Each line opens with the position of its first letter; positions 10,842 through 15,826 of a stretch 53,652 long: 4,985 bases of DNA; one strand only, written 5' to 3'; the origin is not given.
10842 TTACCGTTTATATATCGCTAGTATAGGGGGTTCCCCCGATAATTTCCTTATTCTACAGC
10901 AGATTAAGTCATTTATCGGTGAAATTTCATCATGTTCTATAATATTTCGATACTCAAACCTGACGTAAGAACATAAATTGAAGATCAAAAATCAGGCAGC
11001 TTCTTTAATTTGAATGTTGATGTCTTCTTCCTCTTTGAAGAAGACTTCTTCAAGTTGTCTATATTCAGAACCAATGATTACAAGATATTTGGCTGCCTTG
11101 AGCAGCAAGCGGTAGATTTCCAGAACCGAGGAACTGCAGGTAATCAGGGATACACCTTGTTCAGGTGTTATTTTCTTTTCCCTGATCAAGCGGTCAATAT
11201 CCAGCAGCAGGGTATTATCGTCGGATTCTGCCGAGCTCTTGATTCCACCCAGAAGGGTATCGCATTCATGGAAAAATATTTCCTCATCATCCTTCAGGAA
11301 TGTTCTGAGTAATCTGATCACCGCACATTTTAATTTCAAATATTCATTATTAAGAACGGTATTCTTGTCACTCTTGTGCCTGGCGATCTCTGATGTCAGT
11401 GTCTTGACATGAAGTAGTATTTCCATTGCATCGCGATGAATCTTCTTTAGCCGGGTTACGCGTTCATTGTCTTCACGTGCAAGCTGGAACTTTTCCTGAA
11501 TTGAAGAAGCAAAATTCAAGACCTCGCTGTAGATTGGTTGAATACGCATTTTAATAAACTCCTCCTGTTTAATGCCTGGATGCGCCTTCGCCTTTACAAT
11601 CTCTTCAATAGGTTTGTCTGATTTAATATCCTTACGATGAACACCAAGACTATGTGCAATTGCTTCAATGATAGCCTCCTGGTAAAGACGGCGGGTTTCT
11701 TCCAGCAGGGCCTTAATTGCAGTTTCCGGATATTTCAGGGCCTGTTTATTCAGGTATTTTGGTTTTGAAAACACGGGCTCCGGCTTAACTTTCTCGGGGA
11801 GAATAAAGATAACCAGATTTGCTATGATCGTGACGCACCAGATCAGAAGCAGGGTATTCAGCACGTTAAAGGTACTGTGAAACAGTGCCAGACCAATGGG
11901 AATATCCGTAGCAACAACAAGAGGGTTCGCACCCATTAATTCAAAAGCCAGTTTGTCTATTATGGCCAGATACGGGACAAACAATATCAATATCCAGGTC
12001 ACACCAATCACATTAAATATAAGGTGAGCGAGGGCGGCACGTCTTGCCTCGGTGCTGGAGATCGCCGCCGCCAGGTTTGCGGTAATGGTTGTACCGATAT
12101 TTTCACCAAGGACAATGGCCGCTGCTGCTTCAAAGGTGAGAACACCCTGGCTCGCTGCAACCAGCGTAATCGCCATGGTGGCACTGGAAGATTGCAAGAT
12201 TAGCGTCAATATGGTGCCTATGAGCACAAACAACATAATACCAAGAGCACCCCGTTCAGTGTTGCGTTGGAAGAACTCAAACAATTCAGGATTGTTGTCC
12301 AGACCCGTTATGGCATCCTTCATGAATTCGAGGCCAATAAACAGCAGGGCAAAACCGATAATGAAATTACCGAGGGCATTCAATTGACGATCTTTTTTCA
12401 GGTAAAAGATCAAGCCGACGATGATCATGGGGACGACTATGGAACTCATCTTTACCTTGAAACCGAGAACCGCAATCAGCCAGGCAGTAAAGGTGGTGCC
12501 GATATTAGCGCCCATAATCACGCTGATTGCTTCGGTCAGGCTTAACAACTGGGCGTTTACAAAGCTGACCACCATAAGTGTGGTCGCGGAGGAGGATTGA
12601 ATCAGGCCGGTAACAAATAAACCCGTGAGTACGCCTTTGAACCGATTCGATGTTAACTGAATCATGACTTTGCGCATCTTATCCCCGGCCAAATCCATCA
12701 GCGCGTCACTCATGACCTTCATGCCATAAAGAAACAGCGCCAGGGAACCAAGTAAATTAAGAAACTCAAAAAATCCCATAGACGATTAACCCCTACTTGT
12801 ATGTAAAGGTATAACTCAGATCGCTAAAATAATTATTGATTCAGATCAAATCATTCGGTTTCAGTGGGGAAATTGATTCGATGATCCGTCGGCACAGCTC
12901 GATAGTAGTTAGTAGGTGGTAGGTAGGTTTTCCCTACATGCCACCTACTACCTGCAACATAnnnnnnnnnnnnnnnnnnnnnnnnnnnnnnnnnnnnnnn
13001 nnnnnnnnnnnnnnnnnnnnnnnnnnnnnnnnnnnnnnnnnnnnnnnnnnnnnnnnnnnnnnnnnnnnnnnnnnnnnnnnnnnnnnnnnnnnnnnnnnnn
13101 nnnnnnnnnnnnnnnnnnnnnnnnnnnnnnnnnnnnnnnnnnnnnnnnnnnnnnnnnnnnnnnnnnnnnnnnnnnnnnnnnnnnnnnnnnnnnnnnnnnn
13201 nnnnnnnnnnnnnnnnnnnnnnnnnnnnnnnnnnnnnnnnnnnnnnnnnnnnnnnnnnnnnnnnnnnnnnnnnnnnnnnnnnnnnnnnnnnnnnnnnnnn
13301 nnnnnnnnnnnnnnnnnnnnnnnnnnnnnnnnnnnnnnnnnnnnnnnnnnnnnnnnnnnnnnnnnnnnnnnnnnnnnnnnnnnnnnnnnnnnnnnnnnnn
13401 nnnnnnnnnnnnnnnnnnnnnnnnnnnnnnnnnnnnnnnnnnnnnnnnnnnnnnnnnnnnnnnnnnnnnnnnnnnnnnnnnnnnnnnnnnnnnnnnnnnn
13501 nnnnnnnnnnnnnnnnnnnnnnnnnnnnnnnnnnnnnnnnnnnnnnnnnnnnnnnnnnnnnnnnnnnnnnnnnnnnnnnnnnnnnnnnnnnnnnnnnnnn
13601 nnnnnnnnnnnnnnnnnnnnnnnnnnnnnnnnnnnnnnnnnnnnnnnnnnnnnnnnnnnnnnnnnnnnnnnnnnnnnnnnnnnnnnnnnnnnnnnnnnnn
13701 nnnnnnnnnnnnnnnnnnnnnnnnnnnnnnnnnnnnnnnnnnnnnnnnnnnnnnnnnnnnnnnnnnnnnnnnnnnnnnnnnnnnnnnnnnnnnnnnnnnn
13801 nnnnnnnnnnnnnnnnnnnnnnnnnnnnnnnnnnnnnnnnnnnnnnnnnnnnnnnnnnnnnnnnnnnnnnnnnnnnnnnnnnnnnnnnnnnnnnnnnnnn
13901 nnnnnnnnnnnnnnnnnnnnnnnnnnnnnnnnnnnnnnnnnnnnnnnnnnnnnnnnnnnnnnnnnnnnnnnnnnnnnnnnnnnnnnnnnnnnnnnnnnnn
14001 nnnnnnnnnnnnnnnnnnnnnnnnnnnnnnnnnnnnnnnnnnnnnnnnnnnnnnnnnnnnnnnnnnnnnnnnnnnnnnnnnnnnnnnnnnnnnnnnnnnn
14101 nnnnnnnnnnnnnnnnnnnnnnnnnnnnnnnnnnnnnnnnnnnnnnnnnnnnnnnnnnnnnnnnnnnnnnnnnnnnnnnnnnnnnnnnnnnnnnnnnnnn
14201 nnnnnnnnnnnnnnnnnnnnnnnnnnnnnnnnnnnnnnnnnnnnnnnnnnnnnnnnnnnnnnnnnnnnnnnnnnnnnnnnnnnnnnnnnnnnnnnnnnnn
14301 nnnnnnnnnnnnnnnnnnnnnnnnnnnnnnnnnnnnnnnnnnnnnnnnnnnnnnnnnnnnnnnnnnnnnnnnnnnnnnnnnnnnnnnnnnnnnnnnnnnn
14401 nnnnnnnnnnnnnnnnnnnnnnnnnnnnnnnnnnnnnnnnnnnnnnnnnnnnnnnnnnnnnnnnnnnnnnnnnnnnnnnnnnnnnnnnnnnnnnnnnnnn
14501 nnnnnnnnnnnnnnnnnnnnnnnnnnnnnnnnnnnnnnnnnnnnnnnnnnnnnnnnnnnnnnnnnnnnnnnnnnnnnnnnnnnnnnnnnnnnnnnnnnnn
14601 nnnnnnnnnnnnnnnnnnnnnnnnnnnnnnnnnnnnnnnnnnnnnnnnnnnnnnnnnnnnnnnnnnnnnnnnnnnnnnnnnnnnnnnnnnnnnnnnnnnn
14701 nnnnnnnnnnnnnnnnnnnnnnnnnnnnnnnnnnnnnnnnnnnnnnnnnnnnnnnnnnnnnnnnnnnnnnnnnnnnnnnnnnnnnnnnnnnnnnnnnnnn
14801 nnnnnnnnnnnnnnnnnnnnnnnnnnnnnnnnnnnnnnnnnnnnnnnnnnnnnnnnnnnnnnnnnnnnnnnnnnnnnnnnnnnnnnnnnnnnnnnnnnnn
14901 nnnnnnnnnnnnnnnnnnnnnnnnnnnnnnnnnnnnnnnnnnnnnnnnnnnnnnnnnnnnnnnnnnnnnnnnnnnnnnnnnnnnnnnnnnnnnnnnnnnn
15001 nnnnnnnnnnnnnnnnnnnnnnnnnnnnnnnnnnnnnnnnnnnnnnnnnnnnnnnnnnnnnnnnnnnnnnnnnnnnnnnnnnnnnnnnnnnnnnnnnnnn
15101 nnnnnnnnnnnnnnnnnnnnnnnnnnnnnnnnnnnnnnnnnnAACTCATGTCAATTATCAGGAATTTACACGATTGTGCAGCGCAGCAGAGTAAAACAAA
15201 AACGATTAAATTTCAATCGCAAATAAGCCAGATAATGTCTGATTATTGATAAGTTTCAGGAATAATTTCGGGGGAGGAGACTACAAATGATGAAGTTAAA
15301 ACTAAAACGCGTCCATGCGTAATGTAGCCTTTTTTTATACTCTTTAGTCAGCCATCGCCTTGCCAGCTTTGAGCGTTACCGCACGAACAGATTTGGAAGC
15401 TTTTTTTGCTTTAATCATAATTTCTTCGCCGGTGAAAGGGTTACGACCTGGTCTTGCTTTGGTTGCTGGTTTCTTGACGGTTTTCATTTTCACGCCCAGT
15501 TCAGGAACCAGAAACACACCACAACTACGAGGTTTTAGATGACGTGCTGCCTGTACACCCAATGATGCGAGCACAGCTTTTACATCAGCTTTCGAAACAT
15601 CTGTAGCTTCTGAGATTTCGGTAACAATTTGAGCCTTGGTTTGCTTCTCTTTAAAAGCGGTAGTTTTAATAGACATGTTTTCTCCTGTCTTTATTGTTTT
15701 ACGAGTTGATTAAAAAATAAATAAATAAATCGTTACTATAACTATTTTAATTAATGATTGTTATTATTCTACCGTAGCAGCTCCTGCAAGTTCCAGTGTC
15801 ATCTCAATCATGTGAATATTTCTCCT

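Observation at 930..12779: Unbroken nine-gene phosphate/polyphosphate super-cluster: candidate self-contained polyP-granule module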

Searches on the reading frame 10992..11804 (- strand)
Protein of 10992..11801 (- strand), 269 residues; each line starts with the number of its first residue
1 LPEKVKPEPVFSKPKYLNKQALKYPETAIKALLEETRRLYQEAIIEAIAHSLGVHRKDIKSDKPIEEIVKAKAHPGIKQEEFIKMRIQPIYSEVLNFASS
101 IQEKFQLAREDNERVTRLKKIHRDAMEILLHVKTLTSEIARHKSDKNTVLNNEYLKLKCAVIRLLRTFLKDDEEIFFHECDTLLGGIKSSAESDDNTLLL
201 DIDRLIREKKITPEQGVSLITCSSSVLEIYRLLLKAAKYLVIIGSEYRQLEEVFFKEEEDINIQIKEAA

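Call 18: search_protein_families(library=pfam, proteins=[window:10992-11801:-], max_evalue=10)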
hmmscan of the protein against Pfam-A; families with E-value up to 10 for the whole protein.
window:10992-11801:- (269 aa): 2 families
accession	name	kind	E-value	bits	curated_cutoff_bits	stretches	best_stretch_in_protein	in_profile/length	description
PF05435.16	Phi-29_GP3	-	0.013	15.4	25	1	79-154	163-243/266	Phi-29 DNA terminal protein GP3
PF25240.1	PUB2_N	-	0.018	15.5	29.5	1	99-163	10-74/140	PUB2-like, N-terminal domain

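Call 65: find_homologous_proteins(query=window:10995-11804:-, max_evalue=0.00001)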
Query window:10995-11804:- (270 aa): 6 proteins with E <= 0.00001 among 1454 candidates.
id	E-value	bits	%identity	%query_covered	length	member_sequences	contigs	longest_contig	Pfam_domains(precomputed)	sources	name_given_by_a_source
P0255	5.5e-65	237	49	90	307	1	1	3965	-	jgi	jgi:phosphate:Na+ symporter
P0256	3.5e-61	225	69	57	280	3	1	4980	-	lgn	-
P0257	2.8e-32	130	75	33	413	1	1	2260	PF02690.21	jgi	jgi:phosphate:Na+ symporter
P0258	1.9e-29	121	32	89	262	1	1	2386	-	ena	-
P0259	3.3e-25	107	30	89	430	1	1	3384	PF02690.21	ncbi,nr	ncbi:MAG: Na/Pi cotransporter family protein, partial [Eudoraea sp.]|nr:Na/Pi cotransporter family p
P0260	4.1e-18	84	83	21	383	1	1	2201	PF02690.21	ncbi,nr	ncbi:MAG: Na/Pi cotransporter family protein, partial [Gammaproteobacteria bacterium]|nr:Na/Pi cotra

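Call 77: predict_structure(alignment_id=A4)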
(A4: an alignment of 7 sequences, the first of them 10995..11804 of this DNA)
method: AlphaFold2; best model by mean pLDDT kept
length: 270 residues; sequences in the alignment: 7
mean_pLDDT: 78.3   pTM: 0.76
mean pLDDT of the five models: 78.3, 77.2, 76.8, 75.9, 74.8
residues with pLDDT >= 90: 90; 70-90: 104; 50-70: 47; < 50: 29
segments of 3 or more residues with pLDDT < 50: 1-8, 185-197
pLDDT, mean of each block of 10 residues (from residue 1): 45 82 90 90 87 86 88 69 84 91 93 90 90 93 90 91 85 62 48 46 87 93 89 81 59 51 54
secondary structure, 60 per line:
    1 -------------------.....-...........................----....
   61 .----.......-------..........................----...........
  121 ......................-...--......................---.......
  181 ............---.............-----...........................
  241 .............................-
elements in order: H20-24 H26-52 H57-61 H66-72 H80-105 H110-142 H149-170 H174-192 H196-208 H214-269

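Call 81: fold_search(model_id=the predicted structure, library=pdb)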
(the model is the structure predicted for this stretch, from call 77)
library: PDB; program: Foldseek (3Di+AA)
matches with E <= 10: 410; with E <= 0.001: 0
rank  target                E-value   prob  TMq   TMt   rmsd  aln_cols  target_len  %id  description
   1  4q25_A                4.5e-02  1.00  0.50  0.61   6.4       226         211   12  Crystal structure of PhoU from Pseudomonas aeruginosa (released 2015-02-18)
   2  1t72_A                6.3e-02  1.00  0.43  0.52   8.2       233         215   12  Crystal structure of phosphate transport system protein phoU from Aquifex aeolicus (released 2004-12-07)
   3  1t72_B                6.6e-02  1.00  0.49  0.59   7.3       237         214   14  Crystal structure of phosphate transport system protein phoU from Aquifex aeolicus (released 2004-12-07)
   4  4q25_B                9.4e-02  1.00  0.49  0.61   6.4       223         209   12  Crystal structure of PhoU from Pseudomonas aeruginosa (released 2015-02-18)
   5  1t72_G                1.2e-01  1.00  0.49  0.60   7.0       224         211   12  Crystal structure of phosphate transport system protein phoU from Aquifex aeolicus (released 2004-12-07)
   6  1t8b_A                1.6e-01  0.99  0.39  0.48   9.6       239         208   12  Crystal structure of refolded PHOU-like protein (gi 2983430) from Aquifex aeolicus (released 2004-12-07)
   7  1t72_E                2.0e-01  0.99  0.42  0.51   8.3       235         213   14  Crystal structure of phosphate transport system protein phoU from Aquifex aeolicus (released 2004-12-07)
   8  2yfb_A                2.7e-01  0.38  0.22  0.24  17.6       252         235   12  X-ray structure of McpS ligand binding domain in complex with succinate (released 2012-04-18)
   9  2yfa_A                2.8e-01  0.33  0.21  0.23  19.9       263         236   11  X-ray structure of McpS ligand binding domain in complex with malate (released 2012-04-18)
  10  2yfa_B                4.0e-01  0.28  0.20  0.23  19.9       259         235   10  X-ray structure of McpS ligand binding domain in complex with malate (released 2012-04-18)
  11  3l39                  5.0e-01  0.57  0.31  0.37  10.9       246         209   15  Crystal structure of Putative PhoU-like phosphate regulatory protein (BT4638) from BACTEROIDES THETAIOTAOMICRON VPI-5482 (released 2010-01-19)
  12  5jdo_A                5.0e-01  0.14  0.17  0.18  26.1       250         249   14  T. congolense haptoglobin-haemoglobin receptor in complex with haemoglobin (released 2016-04-27)
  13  5c5b_D                7.1e-01  0.25  0.21  0.16  27.3       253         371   12  Crystal Structure of Human APPL BAR-PH Heterodimer (released 2016-06-22)
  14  4e40                  7.4e-01  0.21  0.23  0.26  28.0       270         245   12  The haptoglobin-hemoglobin receptor of Trypanosoma congolense (released 2013-01-16)
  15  7x8v_A                7.8e-01  0.23  0.22  0.29  13.0       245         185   11  Cooperative regulation of PBI1 and MAPKs controls WRKY45 transcription factor in rice immunity (released 2022-04-06)
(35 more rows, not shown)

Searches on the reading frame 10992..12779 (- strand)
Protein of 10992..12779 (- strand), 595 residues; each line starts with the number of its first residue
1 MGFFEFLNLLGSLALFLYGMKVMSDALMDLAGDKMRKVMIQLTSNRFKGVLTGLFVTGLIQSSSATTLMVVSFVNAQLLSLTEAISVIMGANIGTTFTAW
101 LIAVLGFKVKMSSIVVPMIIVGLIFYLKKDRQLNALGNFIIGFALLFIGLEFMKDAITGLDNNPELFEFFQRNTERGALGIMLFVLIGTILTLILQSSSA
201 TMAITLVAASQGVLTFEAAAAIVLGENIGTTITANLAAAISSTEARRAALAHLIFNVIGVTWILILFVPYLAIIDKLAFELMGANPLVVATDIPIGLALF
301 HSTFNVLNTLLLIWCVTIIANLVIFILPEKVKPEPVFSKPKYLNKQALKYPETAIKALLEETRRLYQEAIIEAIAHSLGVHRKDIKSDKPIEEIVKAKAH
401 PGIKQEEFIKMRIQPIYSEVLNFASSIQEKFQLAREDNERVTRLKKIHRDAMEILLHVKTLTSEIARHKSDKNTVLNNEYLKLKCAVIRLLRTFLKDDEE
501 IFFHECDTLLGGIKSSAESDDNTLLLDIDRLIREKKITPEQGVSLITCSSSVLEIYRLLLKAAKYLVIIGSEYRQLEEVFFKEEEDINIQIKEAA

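Call 4: search_protein_families(library=pfam, proteins=[window:10992-12779:-])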
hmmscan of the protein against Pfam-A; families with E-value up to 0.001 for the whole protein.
window:10992-12779:- (595 aa): 1 family
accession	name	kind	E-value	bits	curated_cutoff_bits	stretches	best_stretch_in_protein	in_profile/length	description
PF02690.20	Na_Pi_cotrans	-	3.3e-61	205.7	29.1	2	15-154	1-136/137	Na+/Pi-cotransporter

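Call 6: search_protein_families(library=ncbifam, proteins=[window:10992-12779:-], max_evalue=0.01)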
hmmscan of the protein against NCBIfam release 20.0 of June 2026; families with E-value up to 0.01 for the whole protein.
window:10992-12779:- (595 aa): 3 families
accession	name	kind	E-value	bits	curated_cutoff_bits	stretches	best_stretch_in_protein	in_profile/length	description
TIGR00704.1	NaPi_cotrn_rel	hypoth_equivalog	1.5e-74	251.5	210.1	1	7-329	5-307/308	Na/Pi-cotransporter II-related protein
NF037997.1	Na_Pi_symport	subfamily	6.7e-56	189.9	50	1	13-320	5-291/294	Na/Pi symporter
TIGR01013.1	2a58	subfamily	6.4e-27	94.6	306.15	2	12-106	3-99/456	sodium-dependent inorganic phosphate transporter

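Call 68: search_solved_structures(query=window:10995-12779:-, max_evalue=1)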
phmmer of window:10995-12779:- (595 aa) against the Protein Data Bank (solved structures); distinct sequences matched with E-value up to 1: 2.
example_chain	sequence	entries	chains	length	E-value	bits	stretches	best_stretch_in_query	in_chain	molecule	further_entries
9z60_A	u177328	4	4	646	1.4e-17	66.6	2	6-105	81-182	Solute carrier family 34 member 2a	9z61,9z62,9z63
9z64_A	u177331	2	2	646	4.5e-17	65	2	6-105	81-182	Solute carrier family 34 member 2a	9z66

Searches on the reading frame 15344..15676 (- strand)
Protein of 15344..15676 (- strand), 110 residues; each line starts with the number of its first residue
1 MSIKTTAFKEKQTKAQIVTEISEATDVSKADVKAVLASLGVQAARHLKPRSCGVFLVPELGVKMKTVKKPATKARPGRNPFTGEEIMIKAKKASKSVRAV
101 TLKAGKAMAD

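Call 4: search_protein_families(library=pfam, proteins=[window:15344-15676:-])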
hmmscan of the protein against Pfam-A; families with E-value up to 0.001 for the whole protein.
window:15344-15676:- (110 aa): 2 families
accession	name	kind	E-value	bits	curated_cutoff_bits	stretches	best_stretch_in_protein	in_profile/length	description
PF00216.26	Bac_DNA_binding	-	8.4e-11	42.4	22.4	1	13-95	2-78/90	Bacterial DNA-binding protein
PF18291.6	HU-HIG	-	0.00025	21.5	26.2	1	9-48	29-68/125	HU domain fused to wHTH, Ig, or Glycine-rich motif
